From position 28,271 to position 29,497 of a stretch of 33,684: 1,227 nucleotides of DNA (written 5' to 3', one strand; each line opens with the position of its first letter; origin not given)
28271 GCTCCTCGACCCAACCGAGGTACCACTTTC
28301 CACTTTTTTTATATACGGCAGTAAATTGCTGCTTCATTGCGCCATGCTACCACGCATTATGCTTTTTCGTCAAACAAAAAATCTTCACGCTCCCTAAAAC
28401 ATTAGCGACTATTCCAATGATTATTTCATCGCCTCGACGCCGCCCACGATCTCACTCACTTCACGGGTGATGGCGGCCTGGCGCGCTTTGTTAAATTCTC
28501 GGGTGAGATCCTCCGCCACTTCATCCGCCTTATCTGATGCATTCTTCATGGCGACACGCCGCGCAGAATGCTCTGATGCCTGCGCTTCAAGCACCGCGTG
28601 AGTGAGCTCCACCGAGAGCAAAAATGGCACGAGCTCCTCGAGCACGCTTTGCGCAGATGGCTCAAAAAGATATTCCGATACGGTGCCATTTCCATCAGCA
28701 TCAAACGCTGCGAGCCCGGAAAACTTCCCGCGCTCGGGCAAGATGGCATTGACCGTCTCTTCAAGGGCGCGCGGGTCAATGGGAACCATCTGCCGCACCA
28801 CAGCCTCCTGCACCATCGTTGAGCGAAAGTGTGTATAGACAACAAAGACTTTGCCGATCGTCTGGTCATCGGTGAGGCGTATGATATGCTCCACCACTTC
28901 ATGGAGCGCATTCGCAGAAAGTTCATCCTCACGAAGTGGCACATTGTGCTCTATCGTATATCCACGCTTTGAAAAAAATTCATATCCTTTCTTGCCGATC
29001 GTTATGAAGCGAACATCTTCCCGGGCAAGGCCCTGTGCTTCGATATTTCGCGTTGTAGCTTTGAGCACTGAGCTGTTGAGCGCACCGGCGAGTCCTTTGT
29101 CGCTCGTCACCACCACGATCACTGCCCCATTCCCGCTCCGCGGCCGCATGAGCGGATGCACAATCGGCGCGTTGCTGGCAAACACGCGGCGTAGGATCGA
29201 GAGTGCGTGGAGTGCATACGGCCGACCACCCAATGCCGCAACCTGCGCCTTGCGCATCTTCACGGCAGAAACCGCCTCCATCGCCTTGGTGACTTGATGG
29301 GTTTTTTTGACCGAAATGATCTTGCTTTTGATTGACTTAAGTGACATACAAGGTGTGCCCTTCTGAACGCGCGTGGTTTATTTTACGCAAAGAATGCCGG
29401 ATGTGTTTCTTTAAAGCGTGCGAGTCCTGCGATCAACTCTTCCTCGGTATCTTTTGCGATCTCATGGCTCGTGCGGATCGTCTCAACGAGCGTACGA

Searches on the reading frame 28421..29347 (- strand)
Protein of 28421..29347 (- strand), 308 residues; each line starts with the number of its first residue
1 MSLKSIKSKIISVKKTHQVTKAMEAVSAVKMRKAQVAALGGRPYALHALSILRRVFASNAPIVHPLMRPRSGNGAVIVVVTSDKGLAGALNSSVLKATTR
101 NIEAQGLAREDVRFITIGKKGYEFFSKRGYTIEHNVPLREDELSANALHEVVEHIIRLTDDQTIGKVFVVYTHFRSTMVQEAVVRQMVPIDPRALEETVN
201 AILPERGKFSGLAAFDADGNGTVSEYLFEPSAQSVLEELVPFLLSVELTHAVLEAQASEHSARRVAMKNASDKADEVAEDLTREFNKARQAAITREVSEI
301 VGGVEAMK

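Call 3: search_protein_families(library=pfam, proteins=[window:28421-29347:-], max_evalue=0.1)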
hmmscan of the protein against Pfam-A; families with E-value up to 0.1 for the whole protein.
window:28421-29347:- (308 aa): 3 families
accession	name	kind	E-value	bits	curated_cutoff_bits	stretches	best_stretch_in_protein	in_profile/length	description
PF00231.24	ATP-synt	-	2.1e-84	284.1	39.9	1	2-307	1-285/285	ATP synthase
PF04402.19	SIMPL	-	0.08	13.6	25.2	1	246-291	115-158/205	Protein of unknown function (DUF541)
PF15477.11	SMAP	-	0.086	14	29.5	0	257-292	30-63/75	Small acidic protein family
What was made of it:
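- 28421..29347 (-): atpG (F1 gamma subunit, 308 aa), the gene upstream of the insertion. Pfam ATP-synt E=2e-84 (call 3).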

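Call 17: find_related_loci(query=window:28421-29347:-, collection=metagenome_contigs, flank=3000)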
Query window:28421-29347:- (308 aa) in metagenome_contigs; peptide patterns used: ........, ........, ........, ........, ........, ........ (x = any residue, [..] = any of these).
599 stretches matched a pattern (row limit reached: there are more); 107 encode a relative of the query (tblastn E <= 1e-3); the best 80 are kept; 80 distinct loci.
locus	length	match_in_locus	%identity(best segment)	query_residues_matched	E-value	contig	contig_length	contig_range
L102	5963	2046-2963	51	2-308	4e-96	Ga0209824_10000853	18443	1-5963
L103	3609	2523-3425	54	3-308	2e-95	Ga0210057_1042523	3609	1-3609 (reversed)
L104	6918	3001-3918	50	2-308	2e-92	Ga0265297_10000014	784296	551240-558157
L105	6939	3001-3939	49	2-308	6e-92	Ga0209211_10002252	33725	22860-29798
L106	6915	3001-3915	52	1-308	1e-91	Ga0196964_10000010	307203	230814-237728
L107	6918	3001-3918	51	2-308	2e-91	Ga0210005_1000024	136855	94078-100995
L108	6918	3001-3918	50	2-308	3e-90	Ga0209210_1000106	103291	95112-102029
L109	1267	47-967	51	1-308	4e-97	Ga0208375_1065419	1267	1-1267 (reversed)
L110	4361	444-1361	49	2-308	4e-90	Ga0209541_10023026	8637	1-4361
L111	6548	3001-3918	50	2-308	2e-90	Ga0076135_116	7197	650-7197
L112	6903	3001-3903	50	1-307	1e-89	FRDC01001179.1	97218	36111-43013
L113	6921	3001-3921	50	1-308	1e-87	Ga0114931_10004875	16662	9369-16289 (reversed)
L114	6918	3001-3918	49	2-308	4e-87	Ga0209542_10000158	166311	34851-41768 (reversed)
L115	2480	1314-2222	50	1-307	4e-88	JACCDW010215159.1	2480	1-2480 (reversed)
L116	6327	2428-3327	50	1-307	3e-85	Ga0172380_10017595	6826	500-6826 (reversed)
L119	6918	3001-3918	48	1-307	9e-84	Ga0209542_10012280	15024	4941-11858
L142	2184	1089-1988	48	1-307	8e-81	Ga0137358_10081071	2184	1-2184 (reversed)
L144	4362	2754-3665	49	1-307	1e-77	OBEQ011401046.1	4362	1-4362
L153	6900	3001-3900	48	1-307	1e-75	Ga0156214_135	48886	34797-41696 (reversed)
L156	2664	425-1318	48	1-307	6e-75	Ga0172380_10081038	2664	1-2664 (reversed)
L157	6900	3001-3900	48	1-307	1e-75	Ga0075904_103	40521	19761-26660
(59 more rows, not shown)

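Call 20: search_protein_families(library=pfam, proteins=[L110:2864-3127:+, L110:3130-3414:+, L110:1348-1884:+, L110:1922-2614:+, L102:3742-4143:+, L102:3207-3647:+, L153:3906-4298:+, L153:4417-4977:+, L119:4308-4595:+, L156:1353-1808:+], max_evalue=0.01)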
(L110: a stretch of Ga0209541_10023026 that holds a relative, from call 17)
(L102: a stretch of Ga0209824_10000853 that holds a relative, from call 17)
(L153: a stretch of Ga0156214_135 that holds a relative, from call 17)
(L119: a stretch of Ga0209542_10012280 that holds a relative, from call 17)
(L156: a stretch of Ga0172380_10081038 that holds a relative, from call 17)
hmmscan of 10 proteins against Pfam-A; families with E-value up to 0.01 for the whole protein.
L110:2864-3127:+ (87 aa): 1 family
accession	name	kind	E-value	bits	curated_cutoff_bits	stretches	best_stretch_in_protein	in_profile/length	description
PF04221.18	RelB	-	2.7e-10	40.4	22.4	1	2-47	1-46/82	RelB antitoxin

L110:3130-3414:+ (94 aa): 3 families
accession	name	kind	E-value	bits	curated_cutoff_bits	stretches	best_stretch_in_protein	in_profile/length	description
PF15738.11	YafQ_toxin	-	4.2e-27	94.7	30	1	4-94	3-88/88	Bacterial toxin of type II toxin-antitoxin system, YafQ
PF05016.21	ParE_toxin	-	3.9e-06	27.8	23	1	23-90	25-86/89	ParE toxin of type II toxin-antitoxin system, parDE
PF15781.12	ParE-like_toxin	-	0.00074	19.9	28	1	6-93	3-83/87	ParE-like toxin of type II bacterial toxin-antitoxin system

L110:1348-1884:+ (178 aa): 0 families

L110:1922-2614:+ (230 aa): 4 families
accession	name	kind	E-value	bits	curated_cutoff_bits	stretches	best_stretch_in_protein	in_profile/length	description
PF04513.17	Baculo_PEP_C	-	0.00072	20.1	38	1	74-168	16-104/140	Baculovirus polyhedron envelope protein, PEP, C terminus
PF01920.25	Prefoldin_2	-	0.00093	19.6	27.6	0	88-123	68-103/106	Prefoldin subunit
PF10779.14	XhlA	-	0.00097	19.7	34.7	0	95-117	3-25/67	Haemolysin XhlA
PF08654.15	DASH_Dad2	-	0.001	19.9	26.9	0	82-121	5-44/99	DASH complex subunit Dad2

L102:3742-4143:+ (133 aa): 1 family
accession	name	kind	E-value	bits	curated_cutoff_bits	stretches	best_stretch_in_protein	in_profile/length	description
PF02452.23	PemK_toxin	-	1.1e-10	42.1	23.1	1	28-131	4-108/109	PemK-like, MazF-like toxin of type II toxin-antitoxin system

L102:3207-3647:+ (146 aa): 1 family
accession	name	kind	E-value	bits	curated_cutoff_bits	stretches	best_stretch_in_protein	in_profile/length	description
PF18895.5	T4SS_pilin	-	0.0043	17.5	26.6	0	101-133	2-34/71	Type IV secretion system pilin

L153:3906-4298:+ (130 aa): 1 family
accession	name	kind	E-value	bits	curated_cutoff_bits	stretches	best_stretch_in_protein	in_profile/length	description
PF02452.23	PemK_toxin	-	3e-12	47.1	23.1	1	28-129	2-109/109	PemK-like, MazF-like toxin of type II toxin-antitoxin system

L153:4417-4977:+ (186 aa): 1 family
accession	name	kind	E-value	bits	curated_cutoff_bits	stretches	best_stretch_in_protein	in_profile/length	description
PF01725.21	Ham1p_like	-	1.7e-32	113.2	22.5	1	4-179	1-185/186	Ham1 family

L119:4308-4595:+ (95 aa): 0 families

L156:1353-1808:+ (151 aa): 0 families

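Call 22: find_homologous_proteins(query=window:28421-29347:-, max_evalue=1e-40)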
Query window:28421-29347:- (308 aa): 6056 proteins with E <= 1e-40 among 8000 candidates; the best 120 are listed.
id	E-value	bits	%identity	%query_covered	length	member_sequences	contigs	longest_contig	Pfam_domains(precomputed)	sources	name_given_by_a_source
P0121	2.0e-189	645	100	100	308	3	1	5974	PF00231.25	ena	-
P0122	5.2e-166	569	89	100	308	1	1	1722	PF00231.25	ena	-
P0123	1.3e-139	482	75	100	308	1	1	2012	PF00231.25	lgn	-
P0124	1.1e-137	476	74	100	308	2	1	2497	PF00231.25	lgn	-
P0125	1.1e-133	463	74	100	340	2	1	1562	PF00231.25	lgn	-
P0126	9.9e-133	460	72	100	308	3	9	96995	PF00231.25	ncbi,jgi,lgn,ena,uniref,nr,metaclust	ncbi:MAG: ATP synthase F1 subunit gamma [Candidatus Yonathbacteria bacterium RIFOXYD1_FULL_52_36]|un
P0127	2.0e-130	452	71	100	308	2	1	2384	PF00231.25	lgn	-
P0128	2.4e-112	393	65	100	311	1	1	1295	PF00231.25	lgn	-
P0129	3.8e-109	382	62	100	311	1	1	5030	PF00231.25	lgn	-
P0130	1.7e-100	354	57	100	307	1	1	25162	PF00231.25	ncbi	ncbi:MAG: ATP synthase F1 subunit gamma [Minisyncoccota bacterium]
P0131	1.2e-91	325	54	100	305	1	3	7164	PF00231.25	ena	-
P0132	1.3e-90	321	55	100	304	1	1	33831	PF00231.25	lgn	-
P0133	4.9e-88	313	53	100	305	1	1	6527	PF00231.25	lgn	-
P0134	5.2e-88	313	53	100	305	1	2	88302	PF00231.25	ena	-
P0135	9.4e-88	312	53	100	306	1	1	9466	PF00231.25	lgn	-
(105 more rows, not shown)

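Call 23: find_encoding_contigs(protein=P0122, flank=4000, max_places=3)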
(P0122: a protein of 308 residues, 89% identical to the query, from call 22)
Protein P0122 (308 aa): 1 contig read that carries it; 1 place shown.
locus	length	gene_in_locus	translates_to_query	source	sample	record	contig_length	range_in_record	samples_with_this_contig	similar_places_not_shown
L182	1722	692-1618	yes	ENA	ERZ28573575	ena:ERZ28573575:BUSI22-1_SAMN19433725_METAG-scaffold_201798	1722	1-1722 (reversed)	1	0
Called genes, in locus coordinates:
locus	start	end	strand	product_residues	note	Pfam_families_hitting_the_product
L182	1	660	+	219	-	?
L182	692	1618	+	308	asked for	PF00231:ATP-synt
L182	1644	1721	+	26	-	?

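Call 24: find_encoding_contigs(protein=P0126, flank=6000, max_places=3)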
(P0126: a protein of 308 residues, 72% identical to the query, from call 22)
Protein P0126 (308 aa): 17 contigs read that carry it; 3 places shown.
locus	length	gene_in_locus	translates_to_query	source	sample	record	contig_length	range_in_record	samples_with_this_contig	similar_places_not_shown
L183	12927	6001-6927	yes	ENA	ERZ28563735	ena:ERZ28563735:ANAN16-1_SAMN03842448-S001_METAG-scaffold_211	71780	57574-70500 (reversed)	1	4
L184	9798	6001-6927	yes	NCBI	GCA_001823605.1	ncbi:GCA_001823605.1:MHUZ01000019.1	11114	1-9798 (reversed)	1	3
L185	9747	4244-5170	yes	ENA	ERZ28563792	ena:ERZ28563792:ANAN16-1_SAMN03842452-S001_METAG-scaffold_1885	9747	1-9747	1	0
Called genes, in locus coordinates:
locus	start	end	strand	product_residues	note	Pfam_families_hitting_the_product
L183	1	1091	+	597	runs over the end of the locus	PF10101:DUF2339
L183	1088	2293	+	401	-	PF02412:TSP_3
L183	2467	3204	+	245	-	PF00119:ATP-synt_A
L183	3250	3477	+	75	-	PF00137:ATP-synt_C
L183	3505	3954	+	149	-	PF00430:ATP-synt_B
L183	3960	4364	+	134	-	PF00213:OSCP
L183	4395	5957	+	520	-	PF00006:ATP-synt_ab, PF00306:ATP-synt_ab_C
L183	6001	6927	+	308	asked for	PF00231:ATP-synt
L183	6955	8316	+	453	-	-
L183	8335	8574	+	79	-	PF02823:ATP-synt_DE_N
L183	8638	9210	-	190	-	-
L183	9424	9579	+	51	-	-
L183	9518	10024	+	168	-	-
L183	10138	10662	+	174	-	PF08448:PAS_4, PF13426:PAS_9, PF08447:PAS_3 (weak)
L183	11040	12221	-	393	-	PF18915:DUF5667 (weak)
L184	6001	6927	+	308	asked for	PF00231:ATP-synt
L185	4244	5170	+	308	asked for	PF00231:ATP-synt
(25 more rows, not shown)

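Call 25: find_encoding_contigs(protein=P0124, flank=4000, max_places=3)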
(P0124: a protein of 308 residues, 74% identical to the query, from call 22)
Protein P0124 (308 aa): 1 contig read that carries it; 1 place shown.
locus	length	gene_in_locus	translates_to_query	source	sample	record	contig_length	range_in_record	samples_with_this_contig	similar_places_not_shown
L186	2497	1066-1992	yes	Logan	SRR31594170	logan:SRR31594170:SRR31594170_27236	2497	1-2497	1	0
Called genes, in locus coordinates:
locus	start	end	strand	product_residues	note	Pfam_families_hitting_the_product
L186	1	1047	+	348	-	?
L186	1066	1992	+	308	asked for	PF00231:ATP-synt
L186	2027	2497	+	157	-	?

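Call 79: search_protein_families(library=padloc, proteins=[L153:3906-4298:+, L110:3130-3414:+], max_evalue=0.001)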
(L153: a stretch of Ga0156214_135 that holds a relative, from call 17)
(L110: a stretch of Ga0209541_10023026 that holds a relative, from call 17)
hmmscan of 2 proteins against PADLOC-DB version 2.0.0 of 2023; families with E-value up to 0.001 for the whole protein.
L153:3906-4298:+ (130 aa): 0 families

L110:3130-3414:+ (94 aa): 0 families

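Call 92: search_protein_families(library=pfam, proteins=[L105:4256-5269:-, L105:6244-6936:-, L144:3677-4081:+, L144:2165-2698:+, L142:561-1085:+], max_evalue=0.001)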
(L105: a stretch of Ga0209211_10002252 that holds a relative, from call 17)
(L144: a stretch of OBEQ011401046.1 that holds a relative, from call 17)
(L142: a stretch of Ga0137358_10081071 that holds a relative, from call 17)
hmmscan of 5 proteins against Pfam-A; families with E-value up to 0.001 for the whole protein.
L105:4256-5269:- (337 aa): 2 families
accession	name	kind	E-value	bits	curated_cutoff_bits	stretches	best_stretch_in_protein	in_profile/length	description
PF13936.12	HTH_38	-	4.7e-09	36.3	27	1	3-46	1-44/44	Helix-turn-helix domain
PF00665.32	rve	-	0.00022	21.8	32.6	1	170-259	4-102/102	Integrase core domain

L105:6244-6936:- (230 aa): 3 families
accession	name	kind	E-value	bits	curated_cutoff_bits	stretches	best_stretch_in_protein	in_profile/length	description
PF13359.12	DDE_Tnp_4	-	4.6e-25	88.5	24.8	1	67-223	1-158/158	DDE superfamily endonuclease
PF01609.27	DDE_Tnp_1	-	2.7e-11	44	23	1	65-198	7-176/200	Transposase DDE domain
PF13613.12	HTH_Tnp_4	-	0.00051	20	27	1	1-35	14-48/53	Helix-turn-helix of DDE superfamily endonuclease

L144:3677-4081:+ (134 aa): 1 family
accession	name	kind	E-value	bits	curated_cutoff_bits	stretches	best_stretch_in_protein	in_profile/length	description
PF02452.23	PemK_toxin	-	3.1e-12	47.1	23.1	1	26-125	3-107/109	PemK-like, MazF-like toxin of type II toxin-antitoxin system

L144:2165-2698:+ (177 aa): 1 family
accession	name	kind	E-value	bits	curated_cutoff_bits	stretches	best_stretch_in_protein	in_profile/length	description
PF01931.24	NTPase_I-T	-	1.3e-39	136.1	25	1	6-171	1-160/162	Protein of unknown function DUF84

L142:561-1085:+ (174 aa): 1 family
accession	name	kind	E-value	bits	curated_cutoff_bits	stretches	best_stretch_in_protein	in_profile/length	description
PF01931.24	NTPase_I-T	-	7.2e-37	127.2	25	1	6-171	1-160/162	Protein of unknown function DUF84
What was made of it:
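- The cargo includes RelB-YafQ and PemK-like toxins (calls 20, 92).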
